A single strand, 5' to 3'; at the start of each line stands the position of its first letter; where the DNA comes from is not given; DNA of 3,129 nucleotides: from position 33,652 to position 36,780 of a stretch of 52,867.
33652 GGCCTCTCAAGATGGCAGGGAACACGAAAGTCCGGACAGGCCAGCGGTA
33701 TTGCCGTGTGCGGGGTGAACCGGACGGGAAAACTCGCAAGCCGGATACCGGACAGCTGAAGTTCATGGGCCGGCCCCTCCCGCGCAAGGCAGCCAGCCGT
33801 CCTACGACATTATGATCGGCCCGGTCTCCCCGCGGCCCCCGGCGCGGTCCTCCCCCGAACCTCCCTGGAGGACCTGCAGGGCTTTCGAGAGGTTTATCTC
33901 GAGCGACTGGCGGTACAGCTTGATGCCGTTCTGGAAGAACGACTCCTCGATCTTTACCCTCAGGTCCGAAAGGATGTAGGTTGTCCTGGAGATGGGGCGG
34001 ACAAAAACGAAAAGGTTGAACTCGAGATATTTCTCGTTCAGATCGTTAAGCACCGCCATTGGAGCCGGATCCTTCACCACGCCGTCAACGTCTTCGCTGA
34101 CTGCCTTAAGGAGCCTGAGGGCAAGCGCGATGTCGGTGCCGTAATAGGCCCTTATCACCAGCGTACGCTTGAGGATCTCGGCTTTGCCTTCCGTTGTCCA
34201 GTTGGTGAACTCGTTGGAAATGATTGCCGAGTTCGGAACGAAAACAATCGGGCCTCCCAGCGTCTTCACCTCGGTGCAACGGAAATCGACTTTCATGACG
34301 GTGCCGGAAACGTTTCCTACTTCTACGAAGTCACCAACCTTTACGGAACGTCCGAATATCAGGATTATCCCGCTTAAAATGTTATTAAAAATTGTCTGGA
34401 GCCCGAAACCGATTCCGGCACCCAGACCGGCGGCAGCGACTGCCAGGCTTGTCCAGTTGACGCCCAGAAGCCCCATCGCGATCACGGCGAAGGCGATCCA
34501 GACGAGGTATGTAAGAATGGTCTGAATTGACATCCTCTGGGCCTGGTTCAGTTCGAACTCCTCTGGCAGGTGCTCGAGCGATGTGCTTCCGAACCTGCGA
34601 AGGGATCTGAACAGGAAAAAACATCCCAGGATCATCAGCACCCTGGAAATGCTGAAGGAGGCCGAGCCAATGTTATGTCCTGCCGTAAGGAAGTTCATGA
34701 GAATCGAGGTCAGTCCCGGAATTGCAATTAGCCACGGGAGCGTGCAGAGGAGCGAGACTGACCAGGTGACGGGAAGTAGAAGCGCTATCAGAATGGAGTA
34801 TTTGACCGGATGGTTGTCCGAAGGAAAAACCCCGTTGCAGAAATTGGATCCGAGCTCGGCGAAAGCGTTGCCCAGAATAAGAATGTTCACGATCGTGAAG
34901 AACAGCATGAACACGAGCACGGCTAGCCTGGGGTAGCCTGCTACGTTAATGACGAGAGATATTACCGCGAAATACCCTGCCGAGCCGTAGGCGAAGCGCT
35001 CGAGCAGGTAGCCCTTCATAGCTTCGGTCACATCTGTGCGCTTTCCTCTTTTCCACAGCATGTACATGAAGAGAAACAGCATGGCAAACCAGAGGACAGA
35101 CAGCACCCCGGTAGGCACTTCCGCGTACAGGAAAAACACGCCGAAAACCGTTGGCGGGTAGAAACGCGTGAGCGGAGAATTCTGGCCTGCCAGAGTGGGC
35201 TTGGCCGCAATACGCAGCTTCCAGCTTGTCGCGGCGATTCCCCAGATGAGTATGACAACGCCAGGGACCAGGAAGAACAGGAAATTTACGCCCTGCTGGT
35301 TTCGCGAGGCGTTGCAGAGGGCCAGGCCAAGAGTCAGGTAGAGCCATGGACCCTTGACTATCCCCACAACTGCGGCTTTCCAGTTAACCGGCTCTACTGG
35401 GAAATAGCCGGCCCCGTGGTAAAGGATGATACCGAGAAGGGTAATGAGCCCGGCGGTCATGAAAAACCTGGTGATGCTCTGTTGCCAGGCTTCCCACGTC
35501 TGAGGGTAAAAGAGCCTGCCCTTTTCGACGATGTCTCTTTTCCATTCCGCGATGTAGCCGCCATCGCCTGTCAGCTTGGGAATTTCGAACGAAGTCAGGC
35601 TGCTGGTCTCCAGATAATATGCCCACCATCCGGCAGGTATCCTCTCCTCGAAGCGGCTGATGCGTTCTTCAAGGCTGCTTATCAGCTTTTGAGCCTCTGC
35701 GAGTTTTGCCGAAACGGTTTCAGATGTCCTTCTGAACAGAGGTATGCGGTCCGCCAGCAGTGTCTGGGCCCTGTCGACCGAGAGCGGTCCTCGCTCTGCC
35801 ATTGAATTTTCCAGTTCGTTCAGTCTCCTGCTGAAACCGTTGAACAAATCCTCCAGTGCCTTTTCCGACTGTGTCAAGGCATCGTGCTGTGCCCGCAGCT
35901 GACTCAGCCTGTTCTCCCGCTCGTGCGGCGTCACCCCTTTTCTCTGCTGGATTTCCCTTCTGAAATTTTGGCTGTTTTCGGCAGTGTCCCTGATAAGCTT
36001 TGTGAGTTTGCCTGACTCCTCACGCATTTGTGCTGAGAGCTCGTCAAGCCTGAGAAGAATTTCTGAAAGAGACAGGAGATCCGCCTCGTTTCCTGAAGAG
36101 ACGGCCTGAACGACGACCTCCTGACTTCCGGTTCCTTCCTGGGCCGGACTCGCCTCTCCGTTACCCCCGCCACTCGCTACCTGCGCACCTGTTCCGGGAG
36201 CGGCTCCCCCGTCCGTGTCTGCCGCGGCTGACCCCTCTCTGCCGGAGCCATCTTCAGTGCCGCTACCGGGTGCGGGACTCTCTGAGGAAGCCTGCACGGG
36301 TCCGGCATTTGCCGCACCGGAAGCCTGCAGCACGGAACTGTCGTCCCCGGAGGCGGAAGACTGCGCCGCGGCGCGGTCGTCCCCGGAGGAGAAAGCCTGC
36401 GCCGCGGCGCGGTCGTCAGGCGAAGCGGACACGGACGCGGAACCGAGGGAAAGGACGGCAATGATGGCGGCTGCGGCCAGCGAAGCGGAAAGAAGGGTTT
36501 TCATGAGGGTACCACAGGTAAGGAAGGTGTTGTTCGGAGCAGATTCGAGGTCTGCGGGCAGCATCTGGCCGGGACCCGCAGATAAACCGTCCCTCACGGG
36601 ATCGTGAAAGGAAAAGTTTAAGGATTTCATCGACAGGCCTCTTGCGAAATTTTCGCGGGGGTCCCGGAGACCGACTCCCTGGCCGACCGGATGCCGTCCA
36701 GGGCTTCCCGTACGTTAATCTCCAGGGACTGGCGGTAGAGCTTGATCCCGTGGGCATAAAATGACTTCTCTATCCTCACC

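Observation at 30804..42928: Four tandem, co-oriented giant MscS-family (MscK/MscM-class) channel paralogs: a candidate multi-channel module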

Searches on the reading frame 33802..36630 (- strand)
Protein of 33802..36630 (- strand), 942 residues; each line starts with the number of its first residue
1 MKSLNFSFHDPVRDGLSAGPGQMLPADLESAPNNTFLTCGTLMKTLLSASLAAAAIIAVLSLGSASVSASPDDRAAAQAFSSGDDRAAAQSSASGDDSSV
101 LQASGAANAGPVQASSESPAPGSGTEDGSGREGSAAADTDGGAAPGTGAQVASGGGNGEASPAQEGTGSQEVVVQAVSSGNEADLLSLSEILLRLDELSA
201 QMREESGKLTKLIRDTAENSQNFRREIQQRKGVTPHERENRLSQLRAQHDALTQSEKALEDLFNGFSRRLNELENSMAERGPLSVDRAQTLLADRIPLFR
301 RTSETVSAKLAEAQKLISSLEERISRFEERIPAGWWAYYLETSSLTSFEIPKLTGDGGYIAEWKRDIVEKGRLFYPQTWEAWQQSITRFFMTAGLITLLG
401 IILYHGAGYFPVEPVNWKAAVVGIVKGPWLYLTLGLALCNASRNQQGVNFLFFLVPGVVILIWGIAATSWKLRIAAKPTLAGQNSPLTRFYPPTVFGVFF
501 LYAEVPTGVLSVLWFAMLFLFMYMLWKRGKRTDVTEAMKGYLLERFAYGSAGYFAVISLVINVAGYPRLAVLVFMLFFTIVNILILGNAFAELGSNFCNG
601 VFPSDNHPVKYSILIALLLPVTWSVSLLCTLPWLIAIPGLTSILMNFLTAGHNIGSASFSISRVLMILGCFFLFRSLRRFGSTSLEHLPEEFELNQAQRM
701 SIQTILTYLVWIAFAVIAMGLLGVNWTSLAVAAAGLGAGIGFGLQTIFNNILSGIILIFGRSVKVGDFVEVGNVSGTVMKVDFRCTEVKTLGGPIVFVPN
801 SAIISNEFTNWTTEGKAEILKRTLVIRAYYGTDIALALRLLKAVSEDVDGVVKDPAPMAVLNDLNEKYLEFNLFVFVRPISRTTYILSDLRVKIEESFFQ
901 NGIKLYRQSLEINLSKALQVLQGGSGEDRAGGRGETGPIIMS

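Call 3: search_protein_families(library=pfam, proteins=[window:33802-36630:-], max_evalue=0.01)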
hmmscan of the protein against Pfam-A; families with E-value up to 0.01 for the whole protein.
window:33802-36630:- (942 aa): 3 families
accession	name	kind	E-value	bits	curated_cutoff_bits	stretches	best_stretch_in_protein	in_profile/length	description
PF00924.24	MS_channel_2nd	-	3.2e-20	72.4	20.2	1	746-812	1-67/68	Mechanosensitive ion channel, beta-domain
PF21082.3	MS_channel_3rd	-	1.8e-05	25.5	21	1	825-904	4-87/88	Mechanosensitive ion channel MscS, C-terminal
PF21088.3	MS_channel_1st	-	3.9e-05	24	23.1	1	704-745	1-42/42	Mechanosensitive ion channel, transmembrane helices 2/3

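Call 4: search_protein_families(library=ncbifam, proteins=[window:33802-36630:-], max_evalue=0.01)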
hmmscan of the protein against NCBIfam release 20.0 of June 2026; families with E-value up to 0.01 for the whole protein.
window:33802-36630:- (942 aa): 6 families
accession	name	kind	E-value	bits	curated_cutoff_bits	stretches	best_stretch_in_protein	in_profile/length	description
NF008438.0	PRK11281.1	equivalog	8.1e-45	153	991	1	693-916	869-1090/1113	mechanosensitive channel MscK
NF008180.0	PRK10929.1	equivalog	1.8e-30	105.6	809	1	692-913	865-1084/1109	miniconductance mechanosensitive channel MscM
NF007662.0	PRK10334.1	subfamily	2.7e-22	79.3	321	1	707-916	74-279/286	small-conductance mechanosensitive channel MscS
NF047602.1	MscsSHelicob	equivalog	2.6e-20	73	400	1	705-915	52-259/260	small-conductance mechanosensitive channel MscS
NF047601.1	MscSThanab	equivalog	9.2e-19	68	500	1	703-912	69-274/280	small-conductance mechanosensitive channel MscS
NF008542.0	PRK11465.1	equivalog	3.9e-09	35.3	596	1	716-810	527-619/741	mechanosensitive channel protein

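Call 61: search_solved_structures(query=window:33802-36504:-, max_evalue=1e-20, show_alignments=2)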
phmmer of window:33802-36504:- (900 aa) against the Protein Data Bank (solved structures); distinct sequences matched with E-value up to 1e-20: 4.
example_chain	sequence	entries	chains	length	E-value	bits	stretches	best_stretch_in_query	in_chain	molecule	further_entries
7uw5_A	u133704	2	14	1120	4.8e-30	107.4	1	648-873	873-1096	Mechanosensitive channel MscK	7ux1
11so_A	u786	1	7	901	4.4e-26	94.3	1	620-880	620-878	Miniconductance mechanosensitive channel MscM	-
11sr_A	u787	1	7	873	4.6e-26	94.2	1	619-880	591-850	Miniconductance mechanosensitive channel MscM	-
11sm_A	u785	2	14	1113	6.4e-26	93.8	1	620-880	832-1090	Miniconductance mechanosensitive channel MscM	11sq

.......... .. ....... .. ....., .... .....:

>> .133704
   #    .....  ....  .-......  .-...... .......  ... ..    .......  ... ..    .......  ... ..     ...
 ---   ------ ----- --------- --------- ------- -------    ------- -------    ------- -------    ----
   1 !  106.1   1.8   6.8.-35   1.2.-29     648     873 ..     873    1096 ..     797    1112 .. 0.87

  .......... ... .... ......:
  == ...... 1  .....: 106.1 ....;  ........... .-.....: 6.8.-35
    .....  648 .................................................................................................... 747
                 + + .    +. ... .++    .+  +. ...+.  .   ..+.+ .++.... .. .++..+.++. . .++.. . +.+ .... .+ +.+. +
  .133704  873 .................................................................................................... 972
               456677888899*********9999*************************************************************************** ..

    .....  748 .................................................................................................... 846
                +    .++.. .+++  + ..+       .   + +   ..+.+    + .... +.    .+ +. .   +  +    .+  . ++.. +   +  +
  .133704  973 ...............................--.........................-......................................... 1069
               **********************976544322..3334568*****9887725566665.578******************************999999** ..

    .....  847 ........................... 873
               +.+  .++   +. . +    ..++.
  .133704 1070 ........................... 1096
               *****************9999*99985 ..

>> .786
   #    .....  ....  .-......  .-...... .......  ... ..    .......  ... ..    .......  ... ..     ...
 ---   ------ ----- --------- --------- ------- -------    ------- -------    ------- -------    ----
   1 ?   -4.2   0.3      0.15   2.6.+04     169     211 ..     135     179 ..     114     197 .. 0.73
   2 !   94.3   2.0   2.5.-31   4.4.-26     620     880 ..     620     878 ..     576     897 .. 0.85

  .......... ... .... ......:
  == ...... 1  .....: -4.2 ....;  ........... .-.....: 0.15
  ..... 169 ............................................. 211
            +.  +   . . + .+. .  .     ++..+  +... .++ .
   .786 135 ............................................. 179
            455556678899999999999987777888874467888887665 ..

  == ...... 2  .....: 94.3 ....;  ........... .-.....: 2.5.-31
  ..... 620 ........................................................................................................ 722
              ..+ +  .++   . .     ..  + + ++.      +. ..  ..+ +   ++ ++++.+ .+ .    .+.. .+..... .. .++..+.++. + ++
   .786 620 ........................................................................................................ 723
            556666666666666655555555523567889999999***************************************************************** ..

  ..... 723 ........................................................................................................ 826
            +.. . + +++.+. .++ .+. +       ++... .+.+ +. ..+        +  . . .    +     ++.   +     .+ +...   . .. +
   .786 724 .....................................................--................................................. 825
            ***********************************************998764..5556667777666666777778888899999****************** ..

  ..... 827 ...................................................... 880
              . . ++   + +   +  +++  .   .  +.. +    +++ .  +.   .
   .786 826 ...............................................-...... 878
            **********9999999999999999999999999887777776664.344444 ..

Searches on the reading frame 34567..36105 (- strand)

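Call 96: search_protein_families(library=pfam, proteins=[window:34567-36105:-], max_evalue=10)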
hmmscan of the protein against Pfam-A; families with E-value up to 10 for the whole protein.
window:34567-36105:- (513 aa): 14 families
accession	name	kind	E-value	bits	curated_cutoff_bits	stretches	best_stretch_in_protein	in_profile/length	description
PF08537.15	NBP1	-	0.085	12.8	25.8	1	4-148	98-211/330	Fungal Nap binding protein NBP1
PF06825.17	HSBP1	-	0.22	11.8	28.6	0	92-104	33-45/51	Heat shock factor binding protein 1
PF05791.16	Bacillus_HBL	-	0.26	11.6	29.1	1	13-78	107-171/177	Bacillus haemolytic enterotoxin (HBL)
PF07926.17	TPR_MLP1_2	-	0.29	11.6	36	1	18-105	15-97/129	TPR/MLP1/MLP2-like protein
PF15619.11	Lebercilin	-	0.35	10.8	34.3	1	12-85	118-190/193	Ciliary protein causing Leber congenital amaurosis disease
PF05010.19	TACC_C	-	0.39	10.8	29.9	1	20-99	27-106/201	Transforming acidic coiled-coil-containing protein (TACC), C-terminal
PF11932.13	DUF3450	-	0.48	10.1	32.6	1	38-104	21-90/241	Protein of unknown function (DUF3450)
PF08702.15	Fib_alpha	-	0.57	10.8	29.9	1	62-156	32-125/143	Fibrinogen alpha/beta chain family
PF13949.11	ALIX_LYPXL_bnd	-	0.65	9.7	30.8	1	11-99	192-282/295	ALIX V-shaped domain binding to HIV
PF14362.11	DUF4407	-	0.93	9.2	31.3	1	21-127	137-207/297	Domain of unknown function (DUF4407)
PF13863.11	DUF4200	-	1.3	9.9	29.7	0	20-88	36-103/119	Domain of unknown function (DUF4200)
PF02050.21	FliJ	-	1.4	9.6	28.4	1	18-105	5-89/123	Flagellar FliJ protein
PF10337.15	ArAE_2_N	-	6.9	6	23.5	1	374-416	43-84/470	Putative ER transporter, 6TM, N-terminal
PF02601.20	Exonuc_VII_L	-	8.6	6.2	35.9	0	20-150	142-267/315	Exonuclease VII, large subunit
